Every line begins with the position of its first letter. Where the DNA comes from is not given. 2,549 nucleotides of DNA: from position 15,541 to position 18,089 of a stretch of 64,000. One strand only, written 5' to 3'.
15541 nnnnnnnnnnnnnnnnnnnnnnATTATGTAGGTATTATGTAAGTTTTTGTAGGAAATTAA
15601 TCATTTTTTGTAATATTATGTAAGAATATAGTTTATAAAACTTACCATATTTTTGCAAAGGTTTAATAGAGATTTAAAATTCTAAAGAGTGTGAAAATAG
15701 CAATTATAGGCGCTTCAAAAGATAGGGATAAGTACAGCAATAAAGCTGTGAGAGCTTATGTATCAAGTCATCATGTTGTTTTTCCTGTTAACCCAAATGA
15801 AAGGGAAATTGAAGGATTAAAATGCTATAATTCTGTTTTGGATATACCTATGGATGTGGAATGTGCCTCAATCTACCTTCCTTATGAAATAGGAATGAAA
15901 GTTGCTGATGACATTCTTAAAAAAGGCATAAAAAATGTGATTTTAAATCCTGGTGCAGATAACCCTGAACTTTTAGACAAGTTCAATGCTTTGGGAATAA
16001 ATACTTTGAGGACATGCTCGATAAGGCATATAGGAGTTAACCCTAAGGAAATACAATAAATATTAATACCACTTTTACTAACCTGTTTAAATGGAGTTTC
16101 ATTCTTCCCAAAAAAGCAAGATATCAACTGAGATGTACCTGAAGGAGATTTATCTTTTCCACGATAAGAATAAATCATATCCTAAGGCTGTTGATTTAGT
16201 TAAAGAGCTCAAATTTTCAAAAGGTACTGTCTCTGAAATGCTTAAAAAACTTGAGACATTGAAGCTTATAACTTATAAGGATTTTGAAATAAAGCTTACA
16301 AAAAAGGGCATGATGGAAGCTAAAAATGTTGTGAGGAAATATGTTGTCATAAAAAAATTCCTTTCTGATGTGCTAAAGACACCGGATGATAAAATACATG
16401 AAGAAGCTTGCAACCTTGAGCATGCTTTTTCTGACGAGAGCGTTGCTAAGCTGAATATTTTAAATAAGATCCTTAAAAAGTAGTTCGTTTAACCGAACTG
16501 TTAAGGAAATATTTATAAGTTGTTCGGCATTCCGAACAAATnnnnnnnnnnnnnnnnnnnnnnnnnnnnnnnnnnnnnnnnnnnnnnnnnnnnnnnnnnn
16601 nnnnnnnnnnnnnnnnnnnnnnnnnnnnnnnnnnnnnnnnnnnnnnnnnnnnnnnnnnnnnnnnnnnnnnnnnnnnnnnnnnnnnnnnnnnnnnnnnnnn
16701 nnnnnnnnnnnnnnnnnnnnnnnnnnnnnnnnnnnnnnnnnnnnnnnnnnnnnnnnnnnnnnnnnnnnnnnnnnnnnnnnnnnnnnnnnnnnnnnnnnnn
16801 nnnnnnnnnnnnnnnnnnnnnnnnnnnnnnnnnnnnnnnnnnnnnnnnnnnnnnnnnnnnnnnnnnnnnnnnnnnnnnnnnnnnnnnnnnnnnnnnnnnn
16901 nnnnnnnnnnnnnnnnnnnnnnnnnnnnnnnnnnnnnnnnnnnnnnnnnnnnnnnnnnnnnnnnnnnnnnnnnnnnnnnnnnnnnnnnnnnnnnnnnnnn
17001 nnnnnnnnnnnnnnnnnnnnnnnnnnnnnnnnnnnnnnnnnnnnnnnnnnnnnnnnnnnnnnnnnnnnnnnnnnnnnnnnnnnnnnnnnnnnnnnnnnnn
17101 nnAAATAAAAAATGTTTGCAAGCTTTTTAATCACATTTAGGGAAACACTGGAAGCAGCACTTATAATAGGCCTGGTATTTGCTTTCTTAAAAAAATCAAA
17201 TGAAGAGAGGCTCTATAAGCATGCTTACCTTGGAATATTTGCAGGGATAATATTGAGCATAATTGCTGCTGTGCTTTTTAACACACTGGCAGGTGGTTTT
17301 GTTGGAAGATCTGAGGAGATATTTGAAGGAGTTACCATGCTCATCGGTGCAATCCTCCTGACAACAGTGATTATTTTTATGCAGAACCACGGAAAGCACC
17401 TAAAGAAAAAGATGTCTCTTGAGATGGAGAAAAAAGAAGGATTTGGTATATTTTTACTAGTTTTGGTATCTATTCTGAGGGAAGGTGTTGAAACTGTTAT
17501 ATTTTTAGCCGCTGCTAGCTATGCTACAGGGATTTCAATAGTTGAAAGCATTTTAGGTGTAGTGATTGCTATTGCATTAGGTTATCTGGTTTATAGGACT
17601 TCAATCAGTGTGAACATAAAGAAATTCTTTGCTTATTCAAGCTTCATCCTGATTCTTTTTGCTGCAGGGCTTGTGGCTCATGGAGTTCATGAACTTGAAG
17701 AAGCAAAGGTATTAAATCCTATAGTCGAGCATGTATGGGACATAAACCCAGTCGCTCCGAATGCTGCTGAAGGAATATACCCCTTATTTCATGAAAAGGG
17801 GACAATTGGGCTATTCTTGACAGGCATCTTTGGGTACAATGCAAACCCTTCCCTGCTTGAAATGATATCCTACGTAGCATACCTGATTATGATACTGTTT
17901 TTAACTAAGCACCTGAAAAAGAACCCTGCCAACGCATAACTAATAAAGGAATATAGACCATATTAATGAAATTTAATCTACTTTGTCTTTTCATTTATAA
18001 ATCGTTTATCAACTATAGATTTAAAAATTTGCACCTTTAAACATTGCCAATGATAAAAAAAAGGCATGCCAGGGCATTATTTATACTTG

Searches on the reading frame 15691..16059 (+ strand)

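Call 11: search_protein_families(library=pfam, proteins=[window:15691-16059:+], max_evalue=0.001)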
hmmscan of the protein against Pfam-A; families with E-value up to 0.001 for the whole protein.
window:15691-16059:+ (122 aa): 2 families
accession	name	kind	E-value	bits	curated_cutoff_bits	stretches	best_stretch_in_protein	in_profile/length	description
PF13380.12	CoA_binding_2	-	8e-26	91.2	22.8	1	2-109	2-110/116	CoA binding domain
PF02629.25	CoA_binding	-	1.5e-09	38.9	22.3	1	2-84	5-92/97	CoA binding domain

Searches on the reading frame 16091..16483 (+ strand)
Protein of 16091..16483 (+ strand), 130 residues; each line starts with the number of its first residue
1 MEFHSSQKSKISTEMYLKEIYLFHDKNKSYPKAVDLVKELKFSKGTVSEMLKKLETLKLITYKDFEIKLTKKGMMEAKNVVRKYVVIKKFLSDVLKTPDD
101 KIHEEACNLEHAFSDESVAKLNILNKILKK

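Call 11: search_protein_families(library=pfam, proteins=[window:16091-16483:+], max_evalue=0.001)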
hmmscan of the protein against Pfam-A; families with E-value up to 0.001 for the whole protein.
window:16091-16483:+ (130 aa): 4 families
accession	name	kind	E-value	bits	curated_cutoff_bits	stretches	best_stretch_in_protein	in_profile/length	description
PF02742.21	Fe_dep_repr_C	-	7.7e-16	58.3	27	1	70-122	1-53/70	Iron dependent repressor, metal binding and dimerisation domain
PF01325.25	Fe_dep_repress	-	1e-10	42.1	26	1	12-63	5-55/60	Iron dependent repressor, N-terminal DNA binding domain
PF21984.2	DnaD_N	-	0.00012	22.7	27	1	15-64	20-69/101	DnaD N-terminal domain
PF12802.13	MarR_2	-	0.00028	21.4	27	1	33-62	23-52/61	MarR family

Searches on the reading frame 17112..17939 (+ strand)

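Call 11: search_protein_families(library=pfam, proteins=[window:17112-17939:+], max_evalue=0.001)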
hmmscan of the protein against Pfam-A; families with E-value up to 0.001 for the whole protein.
window:17112-17939:+ (275 aa): 1 family
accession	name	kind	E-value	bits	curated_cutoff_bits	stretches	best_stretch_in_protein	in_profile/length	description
PF03239.20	FTR1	-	1.1e-44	153.3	25.3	1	1-261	1-268/284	Iron permease FTR1 family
